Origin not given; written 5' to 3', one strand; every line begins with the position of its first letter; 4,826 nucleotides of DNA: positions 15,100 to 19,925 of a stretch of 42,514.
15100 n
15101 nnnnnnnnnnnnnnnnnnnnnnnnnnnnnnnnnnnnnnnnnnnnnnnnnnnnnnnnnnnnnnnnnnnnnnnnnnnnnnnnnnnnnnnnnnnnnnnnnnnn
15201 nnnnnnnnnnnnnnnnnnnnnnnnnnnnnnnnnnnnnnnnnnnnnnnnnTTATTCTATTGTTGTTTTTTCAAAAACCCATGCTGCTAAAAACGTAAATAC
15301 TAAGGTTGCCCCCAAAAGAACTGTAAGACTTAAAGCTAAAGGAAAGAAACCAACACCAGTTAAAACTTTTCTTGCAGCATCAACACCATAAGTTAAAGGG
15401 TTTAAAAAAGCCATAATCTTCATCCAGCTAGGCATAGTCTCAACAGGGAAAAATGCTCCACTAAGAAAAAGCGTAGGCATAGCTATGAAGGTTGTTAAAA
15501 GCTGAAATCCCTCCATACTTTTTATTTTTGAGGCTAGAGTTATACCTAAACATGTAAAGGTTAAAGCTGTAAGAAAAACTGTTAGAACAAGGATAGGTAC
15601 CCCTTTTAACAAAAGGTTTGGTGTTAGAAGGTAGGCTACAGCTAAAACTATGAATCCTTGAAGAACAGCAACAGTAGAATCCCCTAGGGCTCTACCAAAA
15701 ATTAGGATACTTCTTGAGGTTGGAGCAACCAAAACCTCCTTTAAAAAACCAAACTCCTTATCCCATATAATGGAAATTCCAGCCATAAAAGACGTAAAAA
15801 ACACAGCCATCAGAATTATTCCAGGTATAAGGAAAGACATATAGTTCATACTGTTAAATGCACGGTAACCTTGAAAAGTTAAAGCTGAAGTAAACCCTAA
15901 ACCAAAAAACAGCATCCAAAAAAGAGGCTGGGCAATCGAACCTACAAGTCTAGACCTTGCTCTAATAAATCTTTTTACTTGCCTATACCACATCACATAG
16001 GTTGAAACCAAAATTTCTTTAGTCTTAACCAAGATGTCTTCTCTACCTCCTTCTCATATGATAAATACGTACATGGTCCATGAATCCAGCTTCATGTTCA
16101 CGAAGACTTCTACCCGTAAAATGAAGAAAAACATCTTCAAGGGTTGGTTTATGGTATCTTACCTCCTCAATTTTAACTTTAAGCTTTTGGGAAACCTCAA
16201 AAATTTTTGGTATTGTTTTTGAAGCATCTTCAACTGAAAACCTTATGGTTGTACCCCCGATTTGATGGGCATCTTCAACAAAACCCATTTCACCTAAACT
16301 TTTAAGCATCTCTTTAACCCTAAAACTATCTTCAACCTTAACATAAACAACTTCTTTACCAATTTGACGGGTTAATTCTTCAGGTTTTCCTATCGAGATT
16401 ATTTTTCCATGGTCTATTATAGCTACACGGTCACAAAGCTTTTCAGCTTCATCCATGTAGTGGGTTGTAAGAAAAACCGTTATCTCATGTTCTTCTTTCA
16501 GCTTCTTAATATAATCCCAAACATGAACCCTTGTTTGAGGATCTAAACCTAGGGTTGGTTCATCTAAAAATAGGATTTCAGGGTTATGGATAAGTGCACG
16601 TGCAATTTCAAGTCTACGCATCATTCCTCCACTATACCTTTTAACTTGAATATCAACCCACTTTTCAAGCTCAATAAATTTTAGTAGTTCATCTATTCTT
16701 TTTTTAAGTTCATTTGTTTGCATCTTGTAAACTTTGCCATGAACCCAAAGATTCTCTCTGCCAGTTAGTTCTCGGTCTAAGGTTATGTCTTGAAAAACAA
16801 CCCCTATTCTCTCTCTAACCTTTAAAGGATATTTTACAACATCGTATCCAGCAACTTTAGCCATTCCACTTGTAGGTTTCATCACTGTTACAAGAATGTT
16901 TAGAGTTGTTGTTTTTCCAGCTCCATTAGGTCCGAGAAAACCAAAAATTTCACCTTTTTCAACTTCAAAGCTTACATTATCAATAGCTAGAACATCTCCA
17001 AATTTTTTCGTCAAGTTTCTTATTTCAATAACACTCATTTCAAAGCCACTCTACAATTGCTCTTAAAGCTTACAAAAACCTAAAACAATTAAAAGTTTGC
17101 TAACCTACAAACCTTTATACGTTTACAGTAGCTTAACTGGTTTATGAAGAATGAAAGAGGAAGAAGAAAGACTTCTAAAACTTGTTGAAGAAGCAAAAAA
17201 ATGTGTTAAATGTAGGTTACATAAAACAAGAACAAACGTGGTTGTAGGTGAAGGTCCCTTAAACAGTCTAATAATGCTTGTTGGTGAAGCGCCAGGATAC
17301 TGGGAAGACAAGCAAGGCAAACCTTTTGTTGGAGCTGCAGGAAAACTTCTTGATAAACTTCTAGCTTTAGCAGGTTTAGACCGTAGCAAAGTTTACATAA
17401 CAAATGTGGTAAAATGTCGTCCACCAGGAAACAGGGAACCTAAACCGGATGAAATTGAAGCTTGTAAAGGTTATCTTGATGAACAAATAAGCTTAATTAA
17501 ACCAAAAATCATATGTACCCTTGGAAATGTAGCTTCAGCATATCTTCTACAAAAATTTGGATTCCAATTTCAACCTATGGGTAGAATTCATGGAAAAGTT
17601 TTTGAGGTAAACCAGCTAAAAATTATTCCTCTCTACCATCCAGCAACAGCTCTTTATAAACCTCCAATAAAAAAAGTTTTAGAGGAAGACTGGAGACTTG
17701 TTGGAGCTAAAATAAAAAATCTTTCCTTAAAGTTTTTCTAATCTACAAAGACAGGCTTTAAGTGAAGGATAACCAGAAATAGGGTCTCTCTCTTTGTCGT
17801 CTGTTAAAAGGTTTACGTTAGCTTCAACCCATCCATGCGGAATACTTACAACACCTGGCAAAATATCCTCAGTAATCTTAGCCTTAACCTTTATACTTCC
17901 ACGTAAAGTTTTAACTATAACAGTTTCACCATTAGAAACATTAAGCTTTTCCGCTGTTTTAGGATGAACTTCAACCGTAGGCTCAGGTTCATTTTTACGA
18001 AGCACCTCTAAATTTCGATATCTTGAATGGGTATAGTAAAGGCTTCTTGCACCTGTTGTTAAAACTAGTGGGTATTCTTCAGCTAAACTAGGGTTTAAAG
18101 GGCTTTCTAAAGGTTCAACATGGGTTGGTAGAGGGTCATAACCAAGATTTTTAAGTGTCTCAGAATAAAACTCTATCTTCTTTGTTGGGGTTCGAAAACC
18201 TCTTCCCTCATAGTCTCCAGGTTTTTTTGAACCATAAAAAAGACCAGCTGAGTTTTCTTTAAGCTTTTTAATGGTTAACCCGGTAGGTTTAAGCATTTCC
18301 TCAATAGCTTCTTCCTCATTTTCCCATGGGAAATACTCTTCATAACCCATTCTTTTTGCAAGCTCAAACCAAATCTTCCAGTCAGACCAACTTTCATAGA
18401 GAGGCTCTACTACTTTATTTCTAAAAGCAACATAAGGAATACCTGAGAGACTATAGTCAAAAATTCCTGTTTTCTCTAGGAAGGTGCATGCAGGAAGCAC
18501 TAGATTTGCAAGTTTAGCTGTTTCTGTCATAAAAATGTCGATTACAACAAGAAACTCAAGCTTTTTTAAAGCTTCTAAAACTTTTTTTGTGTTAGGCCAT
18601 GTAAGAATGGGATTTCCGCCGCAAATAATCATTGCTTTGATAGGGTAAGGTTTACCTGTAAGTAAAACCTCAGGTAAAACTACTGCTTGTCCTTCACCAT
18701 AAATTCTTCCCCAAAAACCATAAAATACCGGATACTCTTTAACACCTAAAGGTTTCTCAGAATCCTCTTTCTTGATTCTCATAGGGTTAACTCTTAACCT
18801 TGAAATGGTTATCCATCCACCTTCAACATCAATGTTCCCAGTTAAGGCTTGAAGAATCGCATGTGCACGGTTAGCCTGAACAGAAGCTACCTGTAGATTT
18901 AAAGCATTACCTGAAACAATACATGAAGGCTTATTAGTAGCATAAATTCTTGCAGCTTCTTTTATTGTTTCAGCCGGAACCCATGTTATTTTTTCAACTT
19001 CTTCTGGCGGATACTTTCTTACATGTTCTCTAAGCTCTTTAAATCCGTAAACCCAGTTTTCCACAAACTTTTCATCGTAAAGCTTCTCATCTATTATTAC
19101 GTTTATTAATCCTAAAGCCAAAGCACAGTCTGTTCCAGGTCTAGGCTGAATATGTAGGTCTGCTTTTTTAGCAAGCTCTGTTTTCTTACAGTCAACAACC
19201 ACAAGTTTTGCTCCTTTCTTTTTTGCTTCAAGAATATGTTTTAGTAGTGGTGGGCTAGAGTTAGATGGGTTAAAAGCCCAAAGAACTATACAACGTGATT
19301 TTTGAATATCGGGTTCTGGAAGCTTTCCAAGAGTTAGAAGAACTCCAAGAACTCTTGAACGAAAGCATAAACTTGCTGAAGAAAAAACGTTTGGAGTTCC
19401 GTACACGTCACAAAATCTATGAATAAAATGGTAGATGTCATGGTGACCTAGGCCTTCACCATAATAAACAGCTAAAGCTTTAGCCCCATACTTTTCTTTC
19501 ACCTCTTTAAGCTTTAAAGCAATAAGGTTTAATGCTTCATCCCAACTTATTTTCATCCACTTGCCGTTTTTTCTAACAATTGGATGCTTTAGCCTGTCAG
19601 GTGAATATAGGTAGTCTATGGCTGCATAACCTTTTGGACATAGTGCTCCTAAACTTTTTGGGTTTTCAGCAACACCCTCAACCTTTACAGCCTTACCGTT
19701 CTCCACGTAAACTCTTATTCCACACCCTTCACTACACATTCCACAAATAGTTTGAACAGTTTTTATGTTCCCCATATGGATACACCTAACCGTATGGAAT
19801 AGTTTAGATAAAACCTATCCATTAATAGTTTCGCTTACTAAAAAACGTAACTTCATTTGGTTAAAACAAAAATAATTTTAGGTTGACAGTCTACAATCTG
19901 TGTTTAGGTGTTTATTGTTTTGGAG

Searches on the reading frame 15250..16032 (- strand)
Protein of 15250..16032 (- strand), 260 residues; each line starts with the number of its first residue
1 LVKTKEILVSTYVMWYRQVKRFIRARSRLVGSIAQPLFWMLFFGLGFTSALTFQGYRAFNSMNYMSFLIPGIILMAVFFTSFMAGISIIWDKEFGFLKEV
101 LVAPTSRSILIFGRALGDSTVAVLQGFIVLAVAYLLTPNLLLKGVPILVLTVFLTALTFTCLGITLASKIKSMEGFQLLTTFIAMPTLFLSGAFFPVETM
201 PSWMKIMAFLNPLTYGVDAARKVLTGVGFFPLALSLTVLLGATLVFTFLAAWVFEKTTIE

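Call 9: search_protein_families(library=pfam, proteins=[window:15250-16032:-])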
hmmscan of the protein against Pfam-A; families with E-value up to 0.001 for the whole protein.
window:15250-16032:- (260 aa): 2 families
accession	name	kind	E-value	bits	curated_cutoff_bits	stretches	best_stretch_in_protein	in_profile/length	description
PF01061.29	ABC2_membrane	-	1.7e-38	132.7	26.9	1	11-223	3-209/211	ABC-2 type transporter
PF12698.13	ABC2_membrane_3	-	2.3e-21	76.7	31.6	1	61-252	157-347/347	ABC-2 family transporter protein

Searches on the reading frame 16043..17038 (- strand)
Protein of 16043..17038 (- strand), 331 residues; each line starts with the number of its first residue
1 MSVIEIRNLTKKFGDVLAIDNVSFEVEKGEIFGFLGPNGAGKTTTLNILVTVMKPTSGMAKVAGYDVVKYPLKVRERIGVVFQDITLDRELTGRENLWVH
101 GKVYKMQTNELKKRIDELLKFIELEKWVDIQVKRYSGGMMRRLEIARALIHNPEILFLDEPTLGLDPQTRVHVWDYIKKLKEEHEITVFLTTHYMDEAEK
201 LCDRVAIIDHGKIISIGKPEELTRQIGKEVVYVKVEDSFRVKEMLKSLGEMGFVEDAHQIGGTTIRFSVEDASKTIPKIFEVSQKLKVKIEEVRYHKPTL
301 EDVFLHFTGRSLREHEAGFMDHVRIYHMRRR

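Call 9: search_protein_families(library=pfam, proteins=[window:16043-17038:-])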
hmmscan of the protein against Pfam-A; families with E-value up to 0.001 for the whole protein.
window:16043-17038:- (331 aa): 5 families
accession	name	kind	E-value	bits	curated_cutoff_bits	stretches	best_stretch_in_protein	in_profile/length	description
PF00005.33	ABC_tran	-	3e-33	115.8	25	1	20-162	2-136/137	ABC transporter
PF13304.12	AAA_21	-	1.9e-08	35.2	27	1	144-193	247-298/304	AAA domain, putative AbiEii toxin, Type IV TA system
PF13732.12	DrrA1-3_C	-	5.3e-08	33.9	27.4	1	217-306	1-79/81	ATP-binding protein DrrA1-3-like, C-terminal domain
PF13476.12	AAA_23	-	1.8e-05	25.9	27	1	20-184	11-167/201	AAA domain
PF13175.12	AAA_15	-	1.9e-05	24.9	32.1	0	126-193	292-369/374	AAA ATPase domain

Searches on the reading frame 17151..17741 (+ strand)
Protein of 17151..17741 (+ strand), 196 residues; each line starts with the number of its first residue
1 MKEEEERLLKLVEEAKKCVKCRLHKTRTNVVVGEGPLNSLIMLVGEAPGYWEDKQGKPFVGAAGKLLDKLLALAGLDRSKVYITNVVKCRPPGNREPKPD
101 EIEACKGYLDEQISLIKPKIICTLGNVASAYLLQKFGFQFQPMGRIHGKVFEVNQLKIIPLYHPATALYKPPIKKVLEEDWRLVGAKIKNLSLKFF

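Call 75: search_protein_families(library=pfam, proteins=[window:17151-17741:+], max_evalue=0.0001)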
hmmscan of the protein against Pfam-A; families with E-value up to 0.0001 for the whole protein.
window:17151-17741:+ (196 aa): 1 family
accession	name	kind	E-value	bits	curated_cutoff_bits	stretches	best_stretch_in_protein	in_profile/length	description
PF03167.25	UDG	-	3.3e-37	128.2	24.3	1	33-173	2-127/141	Uracil DNA glycosylase superfamily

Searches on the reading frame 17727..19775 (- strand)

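Call 9: search_protein_families(library=pfam, proteins=[window:17727-19775:-])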
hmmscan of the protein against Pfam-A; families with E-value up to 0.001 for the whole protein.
window:17727-19775:- (682 aa): 3 families
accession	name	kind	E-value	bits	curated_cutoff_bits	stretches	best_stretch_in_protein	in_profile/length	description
PF00384.28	Molybdopterin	-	1.5e-55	189.1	24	1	61-475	1-353/353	Molybdopterin oxidoreductase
PF01568.27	Molydop_binding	-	1e-29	103.2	26.8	1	570-675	1-109/110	Molydopterin dinucleotide binding domain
PF04879.21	Molybdop_Fe4S4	-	1e-16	61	22.7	1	5-58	2-55/55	Molybdopterin oxidoreductase Fe4S4 domain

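Call 76: search_protein_families(library=ncbifam, proteins=[window:17727-19775:-], max_evalue=1e-10)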
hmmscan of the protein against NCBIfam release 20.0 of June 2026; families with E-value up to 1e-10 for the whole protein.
window:17727-19775:- (682 aa): 26 families (the best 25 are shown)
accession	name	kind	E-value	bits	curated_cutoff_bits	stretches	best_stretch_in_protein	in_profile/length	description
TIGR01591.1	Fdh-alpha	equivalog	1.3e-132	443.3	666.25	1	9-678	1-671/672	formate dehydrogenase subunit alpha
NF012032.0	PRK15488.1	equivalog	9.9e-108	361.1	694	1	2-506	39-557/759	thiosulfate reductase PhsA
NF047855.1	AssmNtatRedNasC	equivalog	1.3e-104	351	1100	2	5-317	19-338/708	assimilatory nitrate reductase catalytic subunit NasC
TIGR02166.1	dmsA_ynfE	subfamily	7.3e-80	269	777.7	1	7-653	45-757/794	DMSO/selenate family reductase complex A subunit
TIGR03479.1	DMSO_red_II_alp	subfamily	1.2e-72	245.3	984.75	2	7-239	59-304/913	molybdopterin-dependent oxidoreductase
TIGR00509.1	bisC_fam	subfamily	1.8e-58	198.5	1017.55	3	20-322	7-344/772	molybdopterin guanine dinucleotide-containing S/N-oxide reductase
NF011566.1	PRK14990.1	exception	4.1e-52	177.2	1600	1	7-651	59-775/814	dimethylsulfoxide reductase subunit A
TIGR01553.1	formate-DH-alph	equivalog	5.3e-52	176.7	814.2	2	5-95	43-142/1009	formate dehydrogenase-N subunit alpha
NF041783.2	mnquin_red_QrcB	equivalog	1.1e-51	175.9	440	2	2-325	48-369/695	menaquinone reductase molybdopterin-binding-like subunit QrcB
NF041885.1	selenate_YnfE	exception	1.4e-51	175.3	1675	1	10-655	52-768/805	selenate/tellurate reductase subunit YnfE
NF041323.1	Nitr_red_NasA_Halo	equivalog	7.3e-51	173.5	1000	2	14-320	3-310/673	assimilatory nitrate reductase NasA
NF041884.1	selenate_YnfF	exception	4.4e-50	170.4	1650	1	8-654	47-760/798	selenate/tellurate reductase subunit YnfF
NF041513.1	formate_DH_Act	exception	1.3e-44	152.4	1400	1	6-241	42-294/1067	formate dehydrogenase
NF011682.0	PRK15102.1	equivalog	2.6e-42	144.9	909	2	378-489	470-582/829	trimethylamine-N-oxide reductase TorA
NF010055.0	PRK13532.1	equivalog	7.7e-41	140.2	904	1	5-242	41-291/830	nitrate reductase catalytic subunit NapA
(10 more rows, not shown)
